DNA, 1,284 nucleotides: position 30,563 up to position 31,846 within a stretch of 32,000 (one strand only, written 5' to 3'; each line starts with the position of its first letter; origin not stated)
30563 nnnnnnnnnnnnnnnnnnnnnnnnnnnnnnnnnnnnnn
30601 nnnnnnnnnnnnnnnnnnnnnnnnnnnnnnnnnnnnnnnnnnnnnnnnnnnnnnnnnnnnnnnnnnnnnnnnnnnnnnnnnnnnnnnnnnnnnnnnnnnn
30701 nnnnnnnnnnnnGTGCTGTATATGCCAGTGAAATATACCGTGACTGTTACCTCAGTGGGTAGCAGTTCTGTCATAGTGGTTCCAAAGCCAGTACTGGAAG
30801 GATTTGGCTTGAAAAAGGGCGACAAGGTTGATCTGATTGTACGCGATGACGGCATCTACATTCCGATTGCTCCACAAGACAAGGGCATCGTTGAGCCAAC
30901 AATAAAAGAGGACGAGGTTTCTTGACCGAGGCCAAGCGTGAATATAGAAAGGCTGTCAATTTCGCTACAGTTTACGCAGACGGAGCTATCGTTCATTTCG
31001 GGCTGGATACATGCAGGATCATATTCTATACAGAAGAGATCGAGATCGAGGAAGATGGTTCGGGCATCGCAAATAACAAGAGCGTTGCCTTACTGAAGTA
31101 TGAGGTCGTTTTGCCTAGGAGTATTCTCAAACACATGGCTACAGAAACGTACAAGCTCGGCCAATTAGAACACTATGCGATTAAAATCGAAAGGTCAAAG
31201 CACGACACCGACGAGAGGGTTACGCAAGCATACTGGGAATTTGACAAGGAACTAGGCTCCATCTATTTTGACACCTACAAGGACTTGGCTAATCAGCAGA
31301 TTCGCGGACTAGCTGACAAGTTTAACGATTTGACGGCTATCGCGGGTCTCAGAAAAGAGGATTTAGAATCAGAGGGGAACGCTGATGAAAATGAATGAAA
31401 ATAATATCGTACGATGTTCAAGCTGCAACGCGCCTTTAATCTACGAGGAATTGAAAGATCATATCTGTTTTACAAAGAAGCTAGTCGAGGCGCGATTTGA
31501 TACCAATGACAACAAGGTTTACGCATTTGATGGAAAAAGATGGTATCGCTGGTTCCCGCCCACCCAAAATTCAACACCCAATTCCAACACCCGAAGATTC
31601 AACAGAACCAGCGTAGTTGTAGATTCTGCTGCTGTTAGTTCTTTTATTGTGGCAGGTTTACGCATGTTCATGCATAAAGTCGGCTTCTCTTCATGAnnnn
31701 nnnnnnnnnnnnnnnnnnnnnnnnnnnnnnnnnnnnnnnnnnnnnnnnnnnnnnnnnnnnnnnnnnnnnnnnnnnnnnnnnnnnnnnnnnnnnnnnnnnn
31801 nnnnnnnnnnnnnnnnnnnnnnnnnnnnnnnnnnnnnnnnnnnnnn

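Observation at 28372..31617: IS6-type transposon carrying a four-gene cargo: perfect 50-bp TIRs and 8-bp TSD next to tRNA-Leu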

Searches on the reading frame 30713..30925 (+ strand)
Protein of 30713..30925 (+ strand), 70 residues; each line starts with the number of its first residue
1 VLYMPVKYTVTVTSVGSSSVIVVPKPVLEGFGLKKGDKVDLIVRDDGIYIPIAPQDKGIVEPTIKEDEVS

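Call 5: search_protein_families(library=pfam, proteins=[window:30713-30925:+], max_evalue=1)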
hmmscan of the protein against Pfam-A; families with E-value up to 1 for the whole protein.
window:30713-30925:+ (70 aa): 1 family
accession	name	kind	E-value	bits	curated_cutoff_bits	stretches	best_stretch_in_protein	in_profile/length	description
PF04014.23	MazE_antitoxin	-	9.4e-10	38.7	24.7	1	13-56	2-44/48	Antidote-toxin recognition MazE, bacterial antitoxin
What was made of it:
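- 30722..30925 (+): Small AbrB/MazE-fold DNA-binding protein of 67 aa, the first gene of the accessory operon. Pfam PF04014 scores 38.7 bits against a cut-off of 24.7 (call 5).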

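Call 7: search_protein_families(library=ncbifam, proteins=[window:30713-30925:+], max_evalue=1)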
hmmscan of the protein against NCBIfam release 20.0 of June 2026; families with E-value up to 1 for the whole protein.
window:30713-30925:+ (70 aa): 6 families
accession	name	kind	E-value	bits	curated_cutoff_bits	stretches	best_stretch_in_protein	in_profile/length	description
TIGR01439.1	lp_hng_hel_AbrB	domain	5.8e-08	32.3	28.3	1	17-50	6-40/44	transcriptional regulator, AbrB family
TIGR02609.1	doc_partner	hypoth_equivalog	2.1e-06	28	55.9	1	11-55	2-46/74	putative addiction module antidote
NF040962.1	near_HgcAB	equivalog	0.007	16.2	70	1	12-45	7-40/70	HgcAB-associated protein HgcC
NF033820.0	STM0539_fam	subfamily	0.012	15.3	50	1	9-47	74-112/141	STM0539 family protein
NF052488.1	TAtMazEAgrob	equivalog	0.15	12.2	130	1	9-48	4-43/87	type II toxin-antitoxin system antitoxin MazE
NF008463.0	PRK11347.1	equivalog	0.17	12.1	101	1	10-48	3-42/83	antitoxin ChpS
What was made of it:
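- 30722..30925 (+): TIGR01439 scores 32.3 against 28.3 (call 7).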

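Call 76: search_protein_families(library=padloc, proteins=[window:30713-30925:+], max_evalue=0.01)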
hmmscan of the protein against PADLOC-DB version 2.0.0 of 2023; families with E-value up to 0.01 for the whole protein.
window:30713-30925:+ (70 aa): 0 families

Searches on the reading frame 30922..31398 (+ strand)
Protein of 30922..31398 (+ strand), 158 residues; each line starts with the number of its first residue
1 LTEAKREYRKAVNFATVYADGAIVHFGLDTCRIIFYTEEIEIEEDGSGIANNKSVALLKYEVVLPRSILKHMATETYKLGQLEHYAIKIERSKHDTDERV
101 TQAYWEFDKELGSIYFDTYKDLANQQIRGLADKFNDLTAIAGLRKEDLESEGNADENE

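Call 5: search_protein_families(library=pfam, proteins=[window:30922-31398:+], max_evalue=1)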
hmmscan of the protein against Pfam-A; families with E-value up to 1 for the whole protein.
window:30922-31398:+ (158 aa): 0 families

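Call 7: search_protein_families(library=ncbifam, proteins=[window:30922-31398:+], max_evalue=1)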
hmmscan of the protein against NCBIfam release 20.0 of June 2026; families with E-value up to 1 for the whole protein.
window:30922-31398:+ (158 aa): 0 families

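Call 32: find_homologous_proteins(query=window:30922-31398:+, max_evalue=0.01)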
Query window:30922-31398:+ (158 aa): 1 proteins with E <= 0.01 among 12 candidates.
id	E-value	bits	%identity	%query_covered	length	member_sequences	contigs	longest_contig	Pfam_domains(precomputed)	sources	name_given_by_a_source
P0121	2.8e-98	344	100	100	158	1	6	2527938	-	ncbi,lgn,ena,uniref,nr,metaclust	ncbi:hypothetical protein [Nitrososphaera viennensis]|uniref:Uncharacterized protein n=2 Tax=Nitroso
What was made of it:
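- Tried and rejected: The word-index search found only the protein itself (call 32).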

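Call 41: search_protein_representatives(protein=window:30922-31398:+)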
Query: 158 residues. Proteins with E-value up to 0.001 (for the whole library): 40; up to 1e-10: 12; up to 1e-30: 1. The best 40 are listed.
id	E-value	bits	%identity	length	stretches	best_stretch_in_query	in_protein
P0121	8.8e-99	343.9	100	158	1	1-158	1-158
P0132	5.5e-18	81.8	38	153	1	1-140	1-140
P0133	1.4e-16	77.2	35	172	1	8-140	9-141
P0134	4.5e-16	75.6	34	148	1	1-146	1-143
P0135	5.2e-14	68.9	33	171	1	4-142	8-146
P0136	1.7e-13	67.2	32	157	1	7-139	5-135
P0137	4.3e-13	65.9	31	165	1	3-148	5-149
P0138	7.2e-13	65.2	32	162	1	5-141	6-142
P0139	7.8e-13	65.0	38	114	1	7-108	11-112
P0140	1.9e-12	63.8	30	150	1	1-139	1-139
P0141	2.8e-12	63.2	35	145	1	3-147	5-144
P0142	6.4e-11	58.8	28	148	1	3-118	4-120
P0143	1.1e-10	58.1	25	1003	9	15-95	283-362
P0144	3.6e-10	56.4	27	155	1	2-127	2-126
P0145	1.2e-09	54.7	34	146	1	4-143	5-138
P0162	2.8e-06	43.8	24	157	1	3-144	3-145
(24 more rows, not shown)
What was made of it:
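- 30922..31398 (+): p158, a 158-aa protein of unknown function. It overlaps the AbrB stop codon by 4 nt. A full phmmer search finds 40 cluster representatives (call 41).
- Tried and rejected: A full phmmer search was needed (call 41).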

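Call 53: predict_structure(alignment_id=A2)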
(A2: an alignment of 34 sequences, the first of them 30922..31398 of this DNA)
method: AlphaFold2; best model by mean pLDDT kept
length: 158 residues; sequences in the alignment: 34
mean_pLDDT: 89.3   pTM: 0.73
mean pLDDT of the five models: 89.3, 88.7, 88.4, 87.2, 86.6
residues with pLDDT >= 90: 100; 70-90: 51; 50-70: 6; < 50: 1
segments of 3 or more residues with pLDDT < 50: none
pLDDT, mean of each block of 10 residues (from residue 1): 74 92 97 96 86 89 96 93 95 90 96 88 83 95 84 71
secondary structure, 60 per line:
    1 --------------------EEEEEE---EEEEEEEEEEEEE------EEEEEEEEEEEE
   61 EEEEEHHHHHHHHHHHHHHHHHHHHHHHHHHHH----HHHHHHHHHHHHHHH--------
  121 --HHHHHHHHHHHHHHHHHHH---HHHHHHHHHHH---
elements in order: E21-26 E30-42 E49-65 H66-93 H98-112 H123-141 H145-155
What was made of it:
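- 30922..31398 (+): AF2 pLDDT is 89, giving a three-strand beta meander plus four helices (call 53).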

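Call 58: fold_search(model_id=the predicted structure, library=pdb)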
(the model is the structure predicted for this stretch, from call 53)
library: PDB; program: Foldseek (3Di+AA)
matches with E <= 10: 390; with E <= 0.001: 0
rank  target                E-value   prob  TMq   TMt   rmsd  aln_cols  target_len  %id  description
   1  1jva_A                4.2e-01  0.21  0.16  0.08   7.1        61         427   16  CRYSTAL STRUCTURE OF THE VMA1-DERIVED ENDONUCLEASE BEARING THE N AND C EXTEIN PROPEPTIDES (released 2002-08-29)
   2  8a52_A                5.7e-01  0.06  0.17  0.09  27.6       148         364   14  Crystal structure of a chimeric LOV-Histidine kinase SB2F1 (asymmetrical variant, trigonal form with long c-axis) (released 2023-12-27)
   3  1jva_B                6.1e-01  0.18  0.16  0.08   7.0        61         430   16  CRYSTAL STRUCTURE OF THE VMA1-DERIVED ENDONUCLEASE BEARING THE N AND C EXTEIN PROPEPTIDES (released 2002-08-29)
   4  1um2_B                7.3e-01  0.15  0.16  0.08   7.0        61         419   16  Crystal Structure of the Vma1-Derived Endonuclease with the Ligated Extein Segment (released 2004-09-22)
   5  6s9t_A                7.3e-01  0.08  0.12  0.12  15.4        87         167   17  Dimerization domain of Xenopus laevis LDB1 in complex with darpin 3 (released 2019-10-09)
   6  1gpp                  8.2e-01  0.15  0.16  0.13   6.5        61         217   16  Crystal structure of the S.cerevisiae Homing Endonuclease PI-SceI Domain I (released 2002-09-19)
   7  9iz9_E                8.8e-01  0.25  0.15  0.06  11.9        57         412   19  VLP structure of Chikungunya virus complexed with C37 Fab, 2f block. (released 2025-08-06)
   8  1bms_A                9.9e-01  0.07  0.11  0.13   8.2        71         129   10  CRYSTAL STRUCTURE OF MS2 CAPSIDS WITH MUTATIONS IN THE SUBUNIT FG LOOP (released 1996-03-08)
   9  8a7h_A                9.9e-01  0.04  0.16  0.09  27.9       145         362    7  Crystal structure of a chimeric LOV-Histidine kinase SB2F1-I66R mutant (light state; asymmetrical variant, trigonal fo (released 2024-01-10)
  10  4gbf_A                1.2e+00  0.38  0.20  0.10   5.2        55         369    9  Crystal structure of the C-terminal domain of gp131 from bacteriophage phiKZ (released 2012-10-17)
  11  8a3u                  1.2e+00  0.08  0.21  0.10  27.2       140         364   13  Crystal structure of a chimeric LOV-Histidine kinase SB2F1 (symmetrical variant, trigonal form with short c-axis) (released 2023-12-20)
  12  3jcg_E                1.2e+00  0.07  0.19  0.11  16.6       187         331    8  Cryo-EM structure of the magnesium channel CorA in the magnesium-free, asymmetric open state I (released 2016-02-17)
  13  9bhh_E                1.3e+00  0.20  0.15  0.06  11.7        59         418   17  Cryo-EM structure of Chikungunya virus asymmetric unit with Fab IM-CKV063 (released 2025-10-22)
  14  9l12_E                1.3e+00  0.10  0.13  0.03   9.4        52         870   10  Crystal structure of Cas12h ternary complex (released 2025-06-11)
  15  8tmb_B                1.3e+00  0.08  0.23  0.13  15.7       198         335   10  Cryo-EM structure of CorA in complex with conformation-specific synthetic antibody C12 and 20 mM MgCl2, State MG20-1 (released 2025-02-12)
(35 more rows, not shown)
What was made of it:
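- Tried and rejected: The PDB Foldseek search gave nothing for p158 (call 58).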

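Call 70: find_encoding_contigs(protein=P0132, flank=4000, max_places=4)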
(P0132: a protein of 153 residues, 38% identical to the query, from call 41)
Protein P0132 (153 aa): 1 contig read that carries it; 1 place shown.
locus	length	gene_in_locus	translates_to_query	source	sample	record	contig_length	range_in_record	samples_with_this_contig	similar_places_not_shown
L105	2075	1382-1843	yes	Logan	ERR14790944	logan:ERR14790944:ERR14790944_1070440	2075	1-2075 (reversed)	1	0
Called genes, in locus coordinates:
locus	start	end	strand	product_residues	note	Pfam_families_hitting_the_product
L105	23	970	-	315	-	PF00665:rve (faint), PF13610:DDE_Tnp_IS240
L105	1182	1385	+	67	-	PF04014:MazE_antitoxin (weak)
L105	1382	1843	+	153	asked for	-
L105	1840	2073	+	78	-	?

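Call 71: find_encoding_contigs(protein=P0143, flank=5000, max_places=3)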
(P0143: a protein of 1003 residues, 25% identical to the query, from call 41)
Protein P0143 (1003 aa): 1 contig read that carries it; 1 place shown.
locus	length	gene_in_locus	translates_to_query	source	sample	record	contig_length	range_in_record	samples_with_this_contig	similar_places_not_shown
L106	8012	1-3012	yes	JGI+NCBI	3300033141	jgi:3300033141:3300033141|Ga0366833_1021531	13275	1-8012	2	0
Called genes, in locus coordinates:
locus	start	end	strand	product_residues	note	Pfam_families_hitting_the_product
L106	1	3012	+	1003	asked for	PF02010:REJ (faint), PF05345:He_PIG (faint), PF07495:Y_Y_Y (faint), PF08329:ChitinaseA_N (faint), PF13750:Big_3_3 (faint), PF13754:Big_3_4 (faint), PF15418:DUF4625 (faint), PF17166:DUF5126 (faint), +10 more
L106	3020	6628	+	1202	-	PF05345:He_PIG (faint), PF07495:Y_Y_Y (faint), PF08329:ChitinaseA_N (faint), PF13750:Big_3_3 (faint), PF19077:Big_13 (faint), PF17166:DUF5126 (faint), PF22433:MtxA_IG-like (faint), PF22352:K319L-like_PKD (weak)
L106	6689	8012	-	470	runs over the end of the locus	-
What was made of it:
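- Tried and rejected: I set it aside as a beta-repeat resemblance (call 71).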

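Call 72: find_encoding_contigs(protein=P0162, flank=4000, max_places=4)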
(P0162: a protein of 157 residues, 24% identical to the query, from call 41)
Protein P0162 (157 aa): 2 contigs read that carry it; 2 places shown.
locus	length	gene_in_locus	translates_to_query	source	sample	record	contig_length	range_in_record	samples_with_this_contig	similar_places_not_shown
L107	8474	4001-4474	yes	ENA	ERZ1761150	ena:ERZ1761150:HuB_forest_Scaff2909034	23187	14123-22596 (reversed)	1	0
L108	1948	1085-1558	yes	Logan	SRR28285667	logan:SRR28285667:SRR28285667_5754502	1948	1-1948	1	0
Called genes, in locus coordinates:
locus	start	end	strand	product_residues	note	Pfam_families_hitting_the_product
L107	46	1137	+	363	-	PF01547:SBP_bac_1, PF12849:PBP_like_2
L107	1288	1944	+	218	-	PF01895:PhoU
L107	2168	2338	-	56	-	-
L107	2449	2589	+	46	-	-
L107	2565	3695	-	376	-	PF13683:rve_3 (faint), PF00665:rve (weak), PF13610:DDE_Tnp_IS240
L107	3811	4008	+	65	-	PF04014:MazE_antitoxin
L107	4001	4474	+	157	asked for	-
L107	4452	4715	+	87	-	-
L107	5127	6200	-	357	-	PF04014:MazE_antitoxin, PF01895:PhoU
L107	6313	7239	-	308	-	PF00528:BPD_transp_1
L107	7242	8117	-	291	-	PF00528:BPD_transp_1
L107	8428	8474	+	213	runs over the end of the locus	PF02525:Flavodoxin_2, PF03358:FMN_red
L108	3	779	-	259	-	?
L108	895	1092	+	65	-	PF04014:MazE_antitoxin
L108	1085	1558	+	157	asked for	-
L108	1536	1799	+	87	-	-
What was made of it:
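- Tried and rejected: I used the last three contig look-ups instead (calls 70-72).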

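Call 76: search_protein_families(library=padloc, proteins=[window:30922-31398:+], max_evalue=0.01)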
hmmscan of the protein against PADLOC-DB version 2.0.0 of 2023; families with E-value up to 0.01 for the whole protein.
window:30922-31398:+ (158 aa): 0 families
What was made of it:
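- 30922..31398 (+): There are no Pfam, NCBIfam or PADLOC hits (calls 5, 7, 76).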

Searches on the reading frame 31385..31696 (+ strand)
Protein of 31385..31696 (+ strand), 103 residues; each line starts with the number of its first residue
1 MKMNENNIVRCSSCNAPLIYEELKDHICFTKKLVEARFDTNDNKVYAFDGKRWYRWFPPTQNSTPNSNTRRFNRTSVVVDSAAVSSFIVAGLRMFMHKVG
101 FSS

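Call 5: search_protein_families(library=pfam, proteins=[window:31385-31696:+], max_evalue=1)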
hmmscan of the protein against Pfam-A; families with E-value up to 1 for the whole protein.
window:31385-31696:+ (103 aa): 0 families

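Call 7: search_protein_families(library=ncbifam, proteins=[window:31385-31696:+], max_evalue=1)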
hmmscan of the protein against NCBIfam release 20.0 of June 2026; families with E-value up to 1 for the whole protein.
window:31385-31696:+ (103 aa): 2 families
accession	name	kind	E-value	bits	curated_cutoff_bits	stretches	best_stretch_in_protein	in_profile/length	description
NF047912.1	ECs_2282_CxxC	subfamily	0.029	14.3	37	1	3-26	22-45/60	ECs_2282 family putative zinc-binding protein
NF008967.0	PRK12313.1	equivalog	0.078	11.3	577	1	32-87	239-294/633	1,4-alpha-glucan branching protein GlgB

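Call 76: search_protein_families(library=padloc, proteins=[window:31385-31696:+], max_evalue=0.01)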
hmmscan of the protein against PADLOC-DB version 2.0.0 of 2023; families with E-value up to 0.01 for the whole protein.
window:31385-31696:+ (103 aa): 0 families
